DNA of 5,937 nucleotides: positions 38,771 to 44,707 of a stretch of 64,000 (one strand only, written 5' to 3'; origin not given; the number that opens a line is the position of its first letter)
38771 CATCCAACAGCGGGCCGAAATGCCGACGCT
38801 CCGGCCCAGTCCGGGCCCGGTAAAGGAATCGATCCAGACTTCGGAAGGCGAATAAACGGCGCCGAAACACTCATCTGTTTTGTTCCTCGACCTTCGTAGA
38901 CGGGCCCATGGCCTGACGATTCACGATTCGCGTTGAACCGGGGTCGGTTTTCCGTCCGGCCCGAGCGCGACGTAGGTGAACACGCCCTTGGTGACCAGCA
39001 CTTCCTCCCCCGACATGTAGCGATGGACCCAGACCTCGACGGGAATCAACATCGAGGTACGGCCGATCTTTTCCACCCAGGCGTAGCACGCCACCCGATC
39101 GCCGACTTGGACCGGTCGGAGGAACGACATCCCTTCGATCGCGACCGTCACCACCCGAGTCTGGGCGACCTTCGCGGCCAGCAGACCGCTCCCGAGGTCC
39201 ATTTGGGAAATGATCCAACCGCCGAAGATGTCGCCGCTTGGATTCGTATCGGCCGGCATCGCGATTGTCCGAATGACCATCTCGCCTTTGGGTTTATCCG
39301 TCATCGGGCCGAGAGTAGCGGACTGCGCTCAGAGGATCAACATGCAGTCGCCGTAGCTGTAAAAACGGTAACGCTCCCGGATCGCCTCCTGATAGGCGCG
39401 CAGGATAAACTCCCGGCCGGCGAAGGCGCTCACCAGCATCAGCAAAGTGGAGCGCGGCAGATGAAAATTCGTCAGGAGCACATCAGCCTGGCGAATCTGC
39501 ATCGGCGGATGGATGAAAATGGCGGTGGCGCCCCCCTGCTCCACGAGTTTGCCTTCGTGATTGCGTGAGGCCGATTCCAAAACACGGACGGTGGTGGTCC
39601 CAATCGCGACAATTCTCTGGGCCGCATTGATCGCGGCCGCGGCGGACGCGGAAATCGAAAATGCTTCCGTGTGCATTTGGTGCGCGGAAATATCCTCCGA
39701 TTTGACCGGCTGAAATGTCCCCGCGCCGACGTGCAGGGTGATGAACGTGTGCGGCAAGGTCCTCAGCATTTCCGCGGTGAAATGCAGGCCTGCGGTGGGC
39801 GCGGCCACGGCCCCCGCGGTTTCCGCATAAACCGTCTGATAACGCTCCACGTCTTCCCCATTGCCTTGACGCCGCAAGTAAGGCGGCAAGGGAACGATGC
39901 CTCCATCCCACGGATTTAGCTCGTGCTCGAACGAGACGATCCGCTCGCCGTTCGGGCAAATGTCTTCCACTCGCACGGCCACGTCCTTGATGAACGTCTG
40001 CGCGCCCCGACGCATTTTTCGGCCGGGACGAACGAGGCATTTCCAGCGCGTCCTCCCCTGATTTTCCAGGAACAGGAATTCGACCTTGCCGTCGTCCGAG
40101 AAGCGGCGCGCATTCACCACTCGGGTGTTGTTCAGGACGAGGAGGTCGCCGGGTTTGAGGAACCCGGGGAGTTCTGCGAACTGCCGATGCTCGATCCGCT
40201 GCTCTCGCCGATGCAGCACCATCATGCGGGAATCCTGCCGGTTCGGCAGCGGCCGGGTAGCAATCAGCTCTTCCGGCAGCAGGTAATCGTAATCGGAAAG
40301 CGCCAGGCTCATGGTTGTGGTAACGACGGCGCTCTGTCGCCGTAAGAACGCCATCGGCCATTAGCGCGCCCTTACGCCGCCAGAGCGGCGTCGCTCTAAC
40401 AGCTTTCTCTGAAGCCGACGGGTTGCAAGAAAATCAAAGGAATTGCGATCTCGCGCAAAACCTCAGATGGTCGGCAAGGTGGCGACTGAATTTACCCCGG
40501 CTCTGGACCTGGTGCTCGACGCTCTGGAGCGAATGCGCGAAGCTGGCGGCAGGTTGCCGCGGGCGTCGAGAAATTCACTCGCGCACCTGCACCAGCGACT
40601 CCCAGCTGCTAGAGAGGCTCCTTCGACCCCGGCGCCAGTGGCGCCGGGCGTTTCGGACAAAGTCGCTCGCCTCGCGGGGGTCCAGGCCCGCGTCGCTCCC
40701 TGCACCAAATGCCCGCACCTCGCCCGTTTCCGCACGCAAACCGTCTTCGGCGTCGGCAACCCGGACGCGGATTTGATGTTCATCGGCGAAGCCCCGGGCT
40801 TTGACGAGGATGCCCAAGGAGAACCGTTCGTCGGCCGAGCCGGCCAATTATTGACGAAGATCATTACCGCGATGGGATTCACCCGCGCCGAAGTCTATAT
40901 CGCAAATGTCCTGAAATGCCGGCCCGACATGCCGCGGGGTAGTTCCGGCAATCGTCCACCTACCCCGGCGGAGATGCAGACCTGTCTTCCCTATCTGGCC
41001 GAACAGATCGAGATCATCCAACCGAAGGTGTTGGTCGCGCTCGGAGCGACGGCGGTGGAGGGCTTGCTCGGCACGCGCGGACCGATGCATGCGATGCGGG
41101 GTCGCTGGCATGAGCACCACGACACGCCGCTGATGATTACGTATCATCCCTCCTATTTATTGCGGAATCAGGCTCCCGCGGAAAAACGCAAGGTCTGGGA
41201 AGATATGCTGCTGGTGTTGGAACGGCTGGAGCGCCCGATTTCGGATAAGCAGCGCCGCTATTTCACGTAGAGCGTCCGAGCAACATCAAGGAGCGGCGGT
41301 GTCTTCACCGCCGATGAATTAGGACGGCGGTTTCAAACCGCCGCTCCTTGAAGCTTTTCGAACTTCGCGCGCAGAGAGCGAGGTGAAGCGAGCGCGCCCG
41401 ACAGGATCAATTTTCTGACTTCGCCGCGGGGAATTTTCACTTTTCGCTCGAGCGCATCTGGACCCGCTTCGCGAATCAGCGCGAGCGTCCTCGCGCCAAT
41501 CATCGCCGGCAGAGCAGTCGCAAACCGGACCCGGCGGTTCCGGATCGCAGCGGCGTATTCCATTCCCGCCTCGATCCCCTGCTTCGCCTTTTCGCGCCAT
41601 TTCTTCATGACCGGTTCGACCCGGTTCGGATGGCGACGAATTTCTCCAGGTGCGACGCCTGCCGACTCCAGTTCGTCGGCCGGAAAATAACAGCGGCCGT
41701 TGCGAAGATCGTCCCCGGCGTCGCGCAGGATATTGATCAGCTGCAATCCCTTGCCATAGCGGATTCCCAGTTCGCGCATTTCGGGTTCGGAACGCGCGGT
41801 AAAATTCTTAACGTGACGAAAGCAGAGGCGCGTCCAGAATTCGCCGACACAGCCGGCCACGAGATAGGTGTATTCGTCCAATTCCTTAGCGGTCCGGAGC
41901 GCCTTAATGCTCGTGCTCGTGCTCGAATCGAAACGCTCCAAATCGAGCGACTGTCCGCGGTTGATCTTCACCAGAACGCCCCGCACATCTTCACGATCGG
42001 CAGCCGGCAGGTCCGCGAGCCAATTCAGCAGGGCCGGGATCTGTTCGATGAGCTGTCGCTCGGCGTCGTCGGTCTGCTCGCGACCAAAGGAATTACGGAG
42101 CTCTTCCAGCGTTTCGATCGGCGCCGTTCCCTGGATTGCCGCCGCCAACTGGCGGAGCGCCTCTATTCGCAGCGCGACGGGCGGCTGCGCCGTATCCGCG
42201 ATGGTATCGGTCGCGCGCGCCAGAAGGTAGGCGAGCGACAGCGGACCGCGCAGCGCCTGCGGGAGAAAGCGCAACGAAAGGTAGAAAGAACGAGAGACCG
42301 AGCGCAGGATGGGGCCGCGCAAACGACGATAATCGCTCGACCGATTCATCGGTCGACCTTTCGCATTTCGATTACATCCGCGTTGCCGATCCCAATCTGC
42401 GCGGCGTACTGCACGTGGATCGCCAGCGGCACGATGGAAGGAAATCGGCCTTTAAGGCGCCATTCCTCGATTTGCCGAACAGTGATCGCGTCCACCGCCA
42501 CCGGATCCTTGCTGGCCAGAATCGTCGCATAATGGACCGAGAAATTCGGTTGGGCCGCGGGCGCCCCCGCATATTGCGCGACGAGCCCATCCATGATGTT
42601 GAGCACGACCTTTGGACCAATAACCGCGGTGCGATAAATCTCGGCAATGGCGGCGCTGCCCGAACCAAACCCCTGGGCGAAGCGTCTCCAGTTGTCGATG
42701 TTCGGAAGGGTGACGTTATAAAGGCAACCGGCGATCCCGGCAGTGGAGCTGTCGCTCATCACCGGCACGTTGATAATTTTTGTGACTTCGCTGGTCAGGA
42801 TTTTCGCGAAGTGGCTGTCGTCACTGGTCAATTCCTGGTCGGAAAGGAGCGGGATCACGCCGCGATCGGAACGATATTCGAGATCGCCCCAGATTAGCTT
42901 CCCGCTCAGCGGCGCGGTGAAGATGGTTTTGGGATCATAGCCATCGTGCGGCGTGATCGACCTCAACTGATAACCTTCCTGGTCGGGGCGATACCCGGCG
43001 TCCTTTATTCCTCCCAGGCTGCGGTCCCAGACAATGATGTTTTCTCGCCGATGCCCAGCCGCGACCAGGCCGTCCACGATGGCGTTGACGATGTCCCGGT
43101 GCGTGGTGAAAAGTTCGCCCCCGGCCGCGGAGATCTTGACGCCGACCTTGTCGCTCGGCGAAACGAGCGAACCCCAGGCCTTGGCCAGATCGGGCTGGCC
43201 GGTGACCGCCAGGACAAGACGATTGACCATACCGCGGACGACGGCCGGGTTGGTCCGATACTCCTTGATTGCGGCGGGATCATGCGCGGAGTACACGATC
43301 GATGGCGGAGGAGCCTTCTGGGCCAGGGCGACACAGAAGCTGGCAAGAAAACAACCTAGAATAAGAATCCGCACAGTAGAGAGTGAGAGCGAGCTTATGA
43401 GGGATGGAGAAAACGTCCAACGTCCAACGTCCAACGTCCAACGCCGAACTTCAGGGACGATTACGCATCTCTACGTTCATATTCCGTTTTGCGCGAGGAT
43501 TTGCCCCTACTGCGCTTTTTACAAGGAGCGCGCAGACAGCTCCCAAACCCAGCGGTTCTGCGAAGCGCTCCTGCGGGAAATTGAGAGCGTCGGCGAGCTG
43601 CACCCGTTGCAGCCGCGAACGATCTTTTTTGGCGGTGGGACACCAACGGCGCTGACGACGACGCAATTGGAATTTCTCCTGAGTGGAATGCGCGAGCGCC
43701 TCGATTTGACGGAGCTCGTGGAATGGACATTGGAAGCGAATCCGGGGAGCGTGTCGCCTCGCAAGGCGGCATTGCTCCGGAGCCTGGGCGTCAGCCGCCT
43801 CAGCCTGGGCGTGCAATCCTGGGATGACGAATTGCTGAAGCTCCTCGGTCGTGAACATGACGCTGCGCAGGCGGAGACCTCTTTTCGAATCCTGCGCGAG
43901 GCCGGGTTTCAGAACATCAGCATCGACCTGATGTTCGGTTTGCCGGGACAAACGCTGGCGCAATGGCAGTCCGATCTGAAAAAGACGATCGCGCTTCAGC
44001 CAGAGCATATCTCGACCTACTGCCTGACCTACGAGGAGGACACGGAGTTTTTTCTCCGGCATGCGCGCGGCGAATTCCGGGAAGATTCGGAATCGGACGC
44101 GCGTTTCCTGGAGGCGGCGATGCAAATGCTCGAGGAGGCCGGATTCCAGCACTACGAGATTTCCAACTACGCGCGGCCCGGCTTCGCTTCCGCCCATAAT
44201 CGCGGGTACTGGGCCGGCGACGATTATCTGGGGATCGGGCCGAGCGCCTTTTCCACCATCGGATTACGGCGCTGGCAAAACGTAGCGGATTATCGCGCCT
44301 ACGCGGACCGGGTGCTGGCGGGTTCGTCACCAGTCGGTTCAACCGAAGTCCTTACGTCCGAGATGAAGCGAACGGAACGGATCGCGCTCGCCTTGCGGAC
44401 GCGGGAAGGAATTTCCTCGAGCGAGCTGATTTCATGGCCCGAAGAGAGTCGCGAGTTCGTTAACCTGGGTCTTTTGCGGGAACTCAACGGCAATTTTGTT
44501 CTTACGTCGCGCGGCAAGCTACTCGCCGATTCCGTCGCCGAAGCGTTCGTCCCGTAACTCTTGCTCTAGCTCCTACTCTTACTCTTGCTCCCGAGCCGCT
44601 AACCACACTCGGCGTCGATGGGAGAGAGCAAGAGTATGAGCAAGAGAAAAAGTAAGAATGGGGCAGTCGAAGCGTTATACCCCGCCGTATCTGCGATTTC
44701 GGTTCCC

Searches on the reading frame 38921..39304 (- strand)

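Call 58: search_protein_families(library=pfam, proteins=[window:38921-39304:-], max_evalue=0.0001)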
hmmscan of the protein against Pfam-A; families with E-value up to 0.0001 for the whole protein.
window:38921-39304:- (127 aa): 1 family
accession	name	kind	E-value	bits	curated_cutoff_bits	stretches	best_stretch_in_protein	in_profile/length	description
PF03061.28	4HBT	-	2.9e-17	63.2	20.6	1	24-92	2-71/79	Thioesterase superfamily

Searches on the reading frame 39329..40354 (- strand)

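Call 58: search_protein_families(library=pfam, proteins=[window:39329-40354:-], max_evalue=0.0001)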
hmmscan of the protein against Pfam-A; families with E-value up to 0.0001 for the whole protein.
window:39329-40354:- (341 aa): 1 family
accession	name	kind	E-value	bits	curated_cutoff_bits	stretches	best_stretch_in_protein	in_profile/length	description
PF02547.20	Queuosine_synth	-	1.7e-114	382.8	25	1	19-340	1-322/322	Queuosine biosynthesis protein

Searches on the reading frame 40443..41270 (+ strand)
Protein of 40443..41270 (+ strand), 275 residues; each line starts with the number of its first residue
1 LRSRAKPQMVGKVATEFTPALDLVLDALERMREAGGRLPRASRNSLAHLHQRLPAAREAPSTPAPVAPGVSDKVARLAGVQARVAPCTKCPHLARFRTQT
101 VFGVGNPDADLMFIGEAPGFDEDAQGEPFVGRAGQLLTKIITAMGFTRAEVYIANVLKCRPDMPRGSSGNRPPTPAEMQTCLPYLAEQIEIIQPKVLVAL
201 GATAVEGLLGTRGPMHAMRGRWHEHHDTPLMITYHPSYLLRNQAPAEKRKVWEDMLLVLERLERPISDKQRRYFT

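Call 58: search_protein_families(library=pfam, proteins=[window:40443-41270:+], max_evalue=0.0001)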
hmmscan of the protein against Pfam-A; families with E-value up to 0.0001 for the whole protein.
window:40443-41270:+ (275 aa): 1 family
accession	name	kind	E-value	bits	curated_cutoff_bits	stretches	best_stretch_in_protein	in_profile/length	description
PF03167.25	UDG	-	1.9e-42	145.1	24.3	1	102-255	1-140/141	Uracil DNA glycosylase superfamily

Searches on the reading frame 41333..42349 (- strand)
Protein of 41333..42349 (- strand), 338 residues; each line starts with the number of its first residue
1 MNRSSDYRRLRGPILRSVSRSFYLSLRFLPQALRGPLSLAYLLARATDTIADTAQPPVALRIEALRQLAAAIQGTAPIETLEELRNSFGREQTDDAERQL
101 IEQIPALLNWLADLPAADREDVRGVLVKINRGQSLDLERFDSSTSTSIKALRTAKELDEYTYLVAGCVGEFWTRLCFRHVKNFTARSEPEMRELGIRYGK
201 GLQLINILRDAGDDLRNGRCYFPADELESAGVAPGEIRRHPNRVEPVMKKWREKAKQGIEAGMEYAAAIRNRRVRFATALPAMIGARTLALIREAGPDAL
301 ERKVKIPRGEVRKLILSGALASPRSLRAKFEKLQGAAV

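Call 59: search_protein_families(library=pfam, proteins=[window:41333-42349:-], max_evalue=0.0001)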
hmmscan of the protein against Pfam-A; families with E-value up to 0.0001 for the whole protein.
window:41333-42349:- (338 aa): 1 family
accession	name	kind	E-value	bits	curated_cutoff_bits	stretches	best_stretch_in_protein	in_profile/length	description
PF00494.24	SQS_PSY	-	2.7e-52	178.5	26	1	15-309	1-262/263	Squalene/phytoene synthase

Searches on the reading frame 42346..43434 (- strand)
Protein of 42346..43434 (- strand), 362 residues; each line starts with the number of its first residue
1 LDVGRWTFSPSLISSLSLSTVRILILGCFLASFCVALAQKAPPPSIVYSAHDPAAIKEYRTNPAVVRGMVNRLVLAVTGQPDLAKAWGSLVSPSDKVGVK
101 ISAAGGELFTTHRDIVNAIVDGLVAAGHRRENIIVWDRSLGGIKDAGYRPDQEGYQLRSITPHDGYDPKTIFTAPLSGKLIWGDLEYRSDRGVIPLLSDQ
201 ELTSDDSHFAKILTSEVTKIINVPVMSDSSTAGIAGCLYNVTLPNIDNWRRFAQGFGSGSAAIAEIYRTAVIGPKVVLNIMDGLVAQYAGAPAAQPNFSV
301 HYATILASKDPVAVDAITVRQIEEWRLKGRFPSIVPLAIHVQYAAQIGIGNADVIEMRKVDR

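Call 59: search_protein_families(library=pfam, proteins=[window:42346-43434:-], max_evalue=0.0001)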
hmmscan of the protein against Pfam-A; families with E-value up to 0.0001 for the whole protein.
window:42346-43434:- (362 aa): 1 family
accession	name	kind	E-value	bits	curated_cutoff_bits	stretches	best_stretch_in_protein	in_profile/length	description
PF04015.17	DUF362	-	7.6e-13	49.4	24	1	104-319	10-199/200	Domain of unknown function (DUF362)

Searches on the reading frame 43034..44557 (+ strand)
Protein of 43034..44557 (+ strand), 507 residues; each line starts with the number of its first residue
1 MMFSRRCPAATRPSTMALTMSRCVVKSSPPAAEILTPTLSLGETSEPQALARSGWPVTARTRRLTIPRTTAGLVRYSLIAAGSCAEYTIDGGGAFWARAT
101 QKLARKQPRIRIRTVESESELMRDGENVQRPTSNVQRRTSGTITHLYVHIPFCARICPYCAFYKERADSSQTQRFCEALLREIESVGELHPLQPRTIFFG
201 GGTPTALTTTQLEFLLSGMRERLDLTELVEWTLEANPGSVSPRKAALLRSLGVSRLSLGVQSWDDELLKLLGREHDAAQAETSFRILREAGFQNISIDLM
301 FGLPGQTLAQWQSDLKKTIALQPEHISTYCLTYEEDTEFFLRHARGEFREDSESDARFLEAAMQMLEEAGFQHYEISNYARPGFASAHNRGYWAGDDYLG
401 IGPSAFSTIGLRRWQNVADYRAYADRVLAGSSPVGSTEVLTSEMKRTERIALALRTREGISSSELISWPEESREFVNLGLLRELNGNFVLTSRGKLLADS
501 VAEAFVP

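Call 59: search_protein_families(library=pfam, proteins=[window:43034-44557:+], max_evalue=0.0001)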
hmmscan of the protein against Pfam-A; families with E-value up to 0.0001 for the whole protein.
window:43034-44557:+ (507 aa): 1 family
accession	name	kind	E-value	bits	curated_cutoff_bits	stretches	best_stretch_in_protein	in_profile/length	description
PF04055.27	Radical_SAM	-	7e-28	98.3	29.5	1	147-313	1-161/166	Radical SAM superfamily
